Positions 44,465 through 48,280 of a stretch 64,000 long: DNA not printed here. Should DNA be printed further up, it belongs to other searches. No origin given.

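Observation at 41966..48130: Surface-glycan locus: alkaline-phosphatase-family phosphodiesterase, GT4 transferase and a 1160-aa polytopic membrane protein with convergent gene overlap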

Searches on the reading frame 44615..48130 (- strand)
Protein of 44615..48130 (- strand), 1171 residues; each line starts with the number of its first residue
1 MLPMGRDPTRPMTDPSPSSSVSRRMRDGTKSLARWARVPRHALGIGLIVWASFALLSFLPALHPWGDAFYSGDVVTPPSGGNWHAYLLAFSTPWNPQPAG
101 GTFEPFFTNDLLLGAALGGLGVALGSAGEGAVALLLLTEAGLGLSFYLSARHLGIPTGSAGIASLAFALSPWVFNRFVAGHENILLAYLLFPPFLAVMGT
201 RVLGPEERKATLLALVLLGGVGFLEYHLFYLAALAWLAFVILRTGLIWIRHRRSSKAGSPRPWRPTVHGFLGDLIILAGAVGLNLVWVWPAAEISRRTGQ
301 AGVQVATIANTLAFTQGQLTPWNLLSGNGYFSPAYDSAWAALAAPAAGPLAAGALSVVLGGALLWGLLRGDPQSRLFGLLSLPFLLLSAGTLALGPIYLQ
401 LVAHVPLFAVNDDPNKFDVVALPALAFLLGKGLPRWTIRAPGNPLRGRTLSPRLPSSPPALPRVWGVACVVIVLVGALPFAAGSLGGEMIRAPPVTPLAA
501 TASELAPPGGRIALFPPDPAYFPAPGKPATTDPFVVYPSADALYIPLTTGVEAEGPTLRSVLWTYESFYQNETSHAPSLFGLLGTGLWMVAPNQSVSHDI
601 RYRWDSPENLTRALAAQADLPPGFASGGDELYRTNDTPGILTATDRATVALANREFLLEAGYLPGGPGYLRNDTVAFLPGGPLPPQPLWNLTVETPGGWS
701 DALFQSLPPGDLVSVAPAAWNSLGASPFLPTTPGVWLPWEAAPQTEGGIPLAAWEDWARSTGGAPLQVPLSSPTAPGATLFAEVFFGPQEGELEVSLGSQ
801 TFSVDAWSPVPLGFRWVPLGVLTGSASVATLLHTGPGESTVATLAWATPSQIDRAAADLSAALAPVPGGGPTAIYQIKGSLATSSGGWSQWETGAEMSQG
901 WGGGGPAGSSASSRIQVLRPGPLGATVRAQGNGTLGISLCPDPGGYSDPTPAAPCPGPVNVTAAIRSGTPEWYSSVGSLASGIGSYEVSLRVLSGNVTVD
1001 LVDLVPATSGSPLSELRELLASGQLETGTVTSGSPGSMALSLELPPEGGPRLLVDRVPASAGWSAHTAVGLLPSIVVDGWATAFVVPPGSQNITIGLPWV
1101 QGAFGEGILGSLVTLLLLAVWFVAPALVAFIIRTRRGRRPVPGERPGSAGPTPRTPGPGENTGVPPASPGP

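Call 9: search_protein_families(library=pfam, proteins=[window:44615-48130:-], max_evalue=0.1)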
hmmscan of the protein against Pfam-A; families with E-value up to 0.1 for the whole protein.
window:44615-48130:- (1171 aa): 0 families

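Call 10: search_protein_families(library=ncbifam, proteins=[window:44615-48130:-], max_evalue=0.1)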
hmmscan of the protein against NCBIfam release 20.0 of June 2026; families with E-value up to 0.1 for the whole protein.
window:44615-48130:- (1171 aa): 0 families

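Call 15: find_homologous_proteins(query=window:44615-48130:-)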
Query window:44615-48130:- (1171 aa): 2 proteins with E <= 0.001 among 8000 candidates.
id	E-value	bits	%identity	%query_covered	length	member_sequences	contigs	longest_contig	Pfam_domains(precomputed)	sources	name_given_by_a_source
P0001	0.0e+0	2585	99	100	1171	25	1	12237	-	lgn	-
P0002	3.2e-153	530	36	92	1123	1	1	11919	-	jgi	jgi:hypothetical protein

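Call 18: find_encoding_contigs(protein=P0002, flank=10000)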
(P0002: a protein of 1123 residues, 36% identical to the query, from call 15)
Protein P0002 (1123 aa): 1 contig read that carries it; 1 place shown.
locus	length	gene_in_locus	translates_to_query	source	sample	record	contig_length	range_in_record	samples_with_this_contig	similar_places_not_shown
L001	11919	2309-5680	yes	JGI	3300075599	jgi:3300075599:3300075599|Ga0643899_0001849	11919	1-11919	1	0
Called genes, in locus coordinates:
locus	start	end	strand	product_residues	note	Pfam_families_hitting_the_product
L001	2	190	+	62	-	?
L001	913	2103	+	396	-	PF13439:Glyco_transf_4, PF00534:Glycos_transf_1, PF13692:Glyco_trans_1_4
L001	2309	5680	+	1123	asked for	-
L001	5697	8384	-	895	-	-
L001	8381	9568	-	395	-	PF13439:Glyco_transf_4, PF13579:Glyco_trans_4_4, PF20706:GT4-conflict, PF00534:Glycos_transf_1, PF13692:Glyco_trans_1_4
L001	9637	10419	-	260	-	-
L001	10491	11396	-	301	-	-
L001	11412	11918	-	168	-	?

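Call 23: search_solved_structures(query=A1, max_evalue=10)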
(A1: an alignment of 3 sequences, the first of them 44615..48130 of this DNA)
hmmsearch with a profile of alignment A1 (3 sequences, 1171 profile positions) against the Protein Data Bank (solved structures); distinct sequences matched with E-value up to 10: 0.

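Call 24: search_protein_families(library=pfam, proteins=[window:44615-48130:-, P0002, L001:5697-8384:-], max_evalue=10)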
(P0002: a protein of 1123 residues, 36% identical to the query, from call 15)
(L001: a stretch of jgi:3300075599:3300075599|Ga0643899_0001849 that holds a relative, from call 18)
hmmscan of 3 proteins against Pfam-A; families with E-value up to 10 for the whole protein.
window:44615-48130:- (1171 aa): 0 families

P0002 (1123 aa): 0 families

L001:5697-8384:- (895 aa): 2 families
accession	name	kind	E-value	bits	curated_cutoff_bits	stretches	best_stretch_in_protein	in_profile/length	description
PF06728.19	PIG-U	-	6e-05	22.8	24.5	1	138-291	71-233/378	GPI transamidase subunit PIG-U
PF05007.19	Mannosyl_trans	-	0.00043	20.7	23.4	1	196-251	4-59/259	Mannosyltransferase (PIG-M)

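Call 26: find_encoding_contigs(protein=P0001, flank=10000)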
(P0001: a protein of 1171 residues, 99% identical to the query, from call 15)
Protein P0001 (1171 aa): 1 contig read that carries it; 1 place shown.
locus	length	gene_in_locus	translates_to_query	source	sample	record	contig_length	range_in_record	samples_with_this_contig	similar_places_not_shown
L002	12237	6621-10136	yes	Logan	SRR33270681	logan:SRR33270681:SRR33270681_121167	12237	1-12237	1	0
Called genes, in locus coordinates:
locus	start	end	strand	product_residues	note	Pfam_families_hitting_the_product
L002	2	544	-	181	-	?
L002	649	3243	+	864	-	PF01624:MutS_I, PF05192:MutS_III, PF05190:MutS_IV, PF00488:MutS_V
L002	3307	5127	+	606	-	PF02518:HATPase_c, PF13589:HATPase_c_3, PF01119:DNA_mis_repair, PF08676:MutL_C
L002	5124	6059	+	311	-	PF00583:Acetyltransf_1, PF08445:FR47 (weak)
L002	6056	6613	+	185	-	-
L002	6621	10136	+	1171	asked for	-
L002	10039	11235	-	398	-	PF20706:GT4-conflict (faint), PF08323:Glyco_transf_5 (faint), PF13439:Glyco_transf_4, PF13579:Glyco_trans_4_4, PF00534:Glycos_transf_1, PF13692:Glyco_trans_1_4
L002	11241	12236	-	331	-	?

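Call 29: search_protein_representatives(alignment_id=A1)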
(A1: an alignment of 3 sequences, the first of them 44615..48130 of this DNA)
Query: 3 sequences, 1171 profile positions. Proteins with E-value up to 0.001 (for the whole library): 100; up to 1e-10: 27; up to 1e-30: 7. The best 100 are listed.
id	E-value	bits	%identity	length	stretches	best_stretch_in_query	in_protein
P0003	0.0e+00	1186.1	-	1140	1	34-1158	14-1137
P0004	0.0e+00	1058.7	-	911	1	28-928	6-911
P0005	4.7e-184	630.4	-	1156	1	42-1168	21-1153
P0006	2.7e-82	293.4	-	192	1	979-1171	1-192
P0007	5.4e-70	252.7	-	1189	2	45-931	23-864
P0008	7.3e-35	136.3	-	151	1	324-453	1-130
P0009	7.0e-31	123.1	-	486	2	679-884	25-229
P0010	5.4e-28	113.6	-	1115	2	130-663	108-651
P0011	3.7e-26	107.5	-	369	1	39-294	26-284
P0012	8.5e-26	106.3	-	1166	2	40-663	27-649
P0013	1.7e-25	105.3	-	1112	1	146-883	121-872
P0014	2.9e-23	97.9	-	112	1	853-962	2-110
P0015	5.7e-20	87.0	-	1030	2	352-859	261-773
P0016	2.4e-17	78.3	-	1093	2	49-590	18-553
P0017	3.5e-16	74.4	-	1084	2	125-621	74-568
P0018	6.2e-15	70.3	-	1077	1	117-902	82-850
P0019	1.4e-14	69.1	-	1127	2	72-589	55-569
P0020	1.8e-14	68.8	-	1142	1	137-881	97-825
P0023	1.7e-13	65.5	-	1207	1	94-868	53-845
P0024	2.0e-12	62.0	-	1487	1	51-867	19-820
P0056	7.0e-07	43.6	-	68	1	1075-1140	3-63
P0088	1.9e-04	35.6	-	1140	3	761-859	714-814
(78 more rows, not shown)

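Call 35: search_protein_families(library=pfam, alignment_id=A4, max_evalue=0.01)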
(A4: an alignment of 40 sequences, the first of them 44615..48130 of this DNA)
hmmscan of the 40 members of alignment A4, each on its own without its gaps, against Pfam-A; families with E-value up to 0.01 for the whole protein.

A. member 1, window:44615-48130:- (1171 aa): 0 families

B. families by the number of members that match (of 40 scanned): 10 families
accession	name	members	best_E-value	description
PF11847.13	GT-C_AftD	11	1e-11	Alpha-(1->3)-arabinofuranosyltransferase, N-terminal GT-C domain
PF10131.15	PTPS_related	5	1.3e-05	6-pyruvoyl-tetrahydropterin synthase related domain; membrane protein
PF25275.1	Golvesin_C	4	0.00031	Golvesin C-terminal domain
PF02018.23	CBM_4_9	2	2.2e-08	Carbohydrate binding domain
PF20176.3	DUF6541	2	0.002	Family of unknown function (DUF6541)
PF16871.11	DUF5077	1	7.9e-05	Domain of unknown function (DUF5077)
PF09586.16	YfhO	1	0.00051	Bacterial membrane protein YfhO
PF03422.21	CBM_6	1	0.00066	Carbohydrate binding module (family 6)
PF03425.19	CBM_11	1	0.004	Carbohydrate binding domain (family 11)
PF06699.16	PIG-F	1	0.0093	GPI biosynthesis protein family Pig-F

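Call 36: search_solved_structures(query=A4, max_evalue=10)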
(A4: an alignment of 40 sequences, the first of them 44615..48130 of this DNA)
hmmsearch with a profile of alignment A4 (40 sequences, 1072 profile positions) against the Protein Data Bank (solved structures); distinct sequences matched with E-value up to 10: 28.
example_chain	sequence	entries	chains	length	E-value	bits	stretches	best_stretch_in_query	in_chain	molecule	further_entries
6w98_A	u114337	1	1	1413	2e-21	78.5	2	913-1054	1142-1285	F5/8 type C domain-containing protein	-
6wbx_A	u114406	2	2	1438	2.2e-21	78.4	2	913-1054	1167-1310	DUF3367 domain-containing protein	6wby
3zm8_A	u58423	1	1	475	9.8e-06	26.6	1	843-954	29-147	GH26 ENDO-BETA-1,4-MANNANASE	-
5x7o_A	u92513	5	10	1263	1.5e-05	25.9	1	861-964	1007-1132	Glycoside hydrolase family 31 alpha-glucosidase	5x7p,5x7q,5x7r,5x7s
5x7g_A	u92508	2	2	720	0.00031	21.6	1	844-942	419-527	Cycloisomaltooligosaccharide glucanotransferase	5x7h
8j3x_A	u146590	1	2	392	0.00034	21.5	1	859-940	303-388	Putative polysaccharide-binding protein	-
8j3y_A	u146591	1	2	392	0.00035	21.5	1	859-940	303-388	Putative polysaccharide-binding protein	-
7ehg_A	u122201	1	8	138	0.00065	20.6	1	828-930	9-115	MiXBM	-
2cdp_A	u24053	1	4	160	0.00069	20.5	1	845-932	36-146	BETA-AGARASE 1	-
2cdo_A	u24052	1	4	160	0.00094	20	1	844-932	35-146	BETA-AGARASE 1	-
8zvk_A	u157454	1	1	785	0.0019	19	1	861-935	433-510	AaBgIC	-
2y8k_A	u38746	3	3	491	0.0032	18.3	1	838-944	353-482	CARBOHYDRATE BINDING FAMILY 6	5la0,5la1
5la2_A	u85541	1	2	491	0.0032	18.3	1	838-944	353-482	Carbohydrate binding family 6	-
2vzp_A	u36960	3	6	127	0.024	15.4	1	860-941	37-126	EXO-BETA-D-GLUCOSAMINIDASE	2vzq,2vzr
1uxz_A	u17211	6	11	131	0.031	15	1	853-940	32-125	CELLULASE B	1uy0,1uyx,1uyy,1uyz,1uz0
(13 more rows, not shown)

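Call 38: search_solved_structures(query=A4, max_evalue=1e-10, show_alignments=1)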
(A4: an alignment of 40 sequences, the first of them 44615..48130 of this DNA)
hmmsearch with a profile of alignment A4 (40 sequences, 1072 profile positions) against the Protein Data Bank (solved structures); distinct sequences matched with E-value up to 1e-10: 2.
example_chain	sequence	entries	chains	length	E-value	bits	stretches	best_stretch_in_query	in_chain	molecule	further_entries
6w98_A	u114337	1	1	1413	2e-21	78.5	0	913-1054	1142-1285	F5/8 type C domain-containing protein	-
6wbx_A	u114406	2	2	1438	2.2e-21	78.4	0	913-1054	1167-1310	DUF3367 domain-containing protein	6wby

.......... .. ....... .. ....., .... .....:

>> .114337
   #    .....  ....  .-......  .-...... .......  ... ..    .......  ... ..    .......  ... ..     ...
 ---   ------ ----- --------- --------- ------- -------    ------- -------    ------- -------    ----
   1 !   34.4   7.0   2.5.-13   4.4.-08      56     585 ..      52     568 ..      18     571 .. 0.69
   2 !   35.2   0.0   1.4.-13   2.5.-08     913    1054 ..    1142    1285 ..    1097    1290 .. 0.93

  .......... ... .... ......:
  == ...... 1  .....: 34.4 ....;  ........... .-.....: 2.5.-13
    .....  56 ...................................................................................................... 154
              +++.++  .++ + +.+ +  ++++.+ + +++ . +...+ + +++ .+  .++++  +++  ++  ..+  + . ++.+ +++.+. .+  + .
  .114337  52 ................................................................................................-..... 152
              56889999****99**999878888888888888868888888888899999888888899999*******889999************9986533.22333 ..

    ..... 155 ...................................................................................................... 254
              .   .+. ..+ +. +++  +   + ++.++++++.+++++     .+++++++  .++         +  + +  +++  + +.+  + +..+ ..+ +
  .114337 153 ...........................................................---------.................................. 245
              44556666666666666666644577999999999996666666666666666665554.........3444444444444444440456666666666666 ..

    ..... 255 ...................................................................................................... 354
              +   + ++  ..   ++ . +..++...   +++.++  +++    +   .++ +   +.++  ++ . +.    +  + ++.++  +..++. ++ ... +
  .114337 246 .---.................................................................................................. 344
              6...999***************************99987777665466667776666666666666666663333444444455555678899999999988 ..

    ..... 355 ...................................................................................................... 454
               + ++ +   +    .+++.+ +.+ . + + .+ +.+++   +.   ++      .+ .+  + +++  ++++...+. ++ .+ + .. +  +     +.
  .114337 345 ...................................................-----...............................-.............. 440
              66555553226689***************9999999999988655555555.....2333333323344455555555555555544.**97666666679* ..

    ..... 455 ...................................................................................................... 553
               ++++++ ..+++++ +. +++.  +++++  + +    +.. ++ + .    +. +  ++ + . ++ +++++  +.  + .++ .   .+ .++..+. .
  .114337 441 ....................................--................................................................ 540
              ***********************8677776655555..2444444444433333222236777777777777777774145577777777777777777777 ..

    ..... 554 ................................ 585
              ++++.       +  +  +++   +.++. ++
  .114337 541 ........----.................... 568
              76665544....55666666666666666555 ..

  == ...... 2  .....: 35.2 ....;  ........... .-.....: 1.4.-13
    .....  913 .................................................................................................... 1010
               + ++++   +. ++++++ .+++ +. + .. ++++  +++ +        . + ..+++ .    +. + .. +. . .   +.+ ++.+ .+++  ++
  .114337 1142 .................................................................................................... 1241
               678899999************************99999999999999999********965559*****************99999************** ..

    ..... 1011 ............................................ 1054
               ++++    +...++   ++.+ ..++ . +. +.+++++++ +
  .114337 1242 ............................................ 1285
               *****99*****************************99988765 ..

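Call 41: find_related_loci(query=A5, collection=genome_contigs, flank=8000)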
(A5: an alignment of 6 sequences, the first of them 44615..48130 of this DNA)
Query A5 (1171 aa) in genome_contigs; peptide patterns used: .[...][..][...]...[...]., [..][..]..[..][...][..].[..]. (x = any residue, [..] = any of these).
84 stretches matched a pattern; 5 encode a relative of the query (tblastn E <= 1e-3); 5 distinct loci.
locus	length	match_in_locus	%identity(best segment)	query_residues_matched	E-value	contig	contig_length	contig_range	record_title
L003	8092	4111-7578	35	4-1163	2e-156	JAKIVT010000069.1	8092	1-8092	MAG: Thermoplasmata archaeon isolate AcS13-54 AcS13-54_69, whole genome shotgun sequence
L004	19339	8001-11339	35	3-1103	1e-152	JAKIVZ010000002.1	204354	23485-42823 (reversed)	MAG: Candidatus Lutacidiplasma silvani isolate AcS3-62 NODE_15_length_204354_cov_13.610453, whole genome shotgun sequenc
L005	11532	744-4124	36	31-1141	5e-138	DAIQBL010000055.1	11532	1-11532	MAG TPA_asm: Thermoplasmatota archaeon isolate CTOTU28672 NODE_3122_length_11532_cov_5.935610, whole genome shotgun sequ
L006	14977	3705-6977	34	40-1125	6e-136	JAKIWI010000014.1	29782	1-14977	MAG: Thermoplasmata archaeon isolate AcS5-58 NODE_4201_length_29782_cov_35.807616, whole genome shotgun sequence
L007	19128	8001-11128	35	54-1090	7e-120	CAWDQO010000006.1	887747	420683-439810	MAG: uncultured Thermoplasmata archaeon isolate MFD03399.bin.2.1 genome assembly, contig: contig_6199, whole genome shot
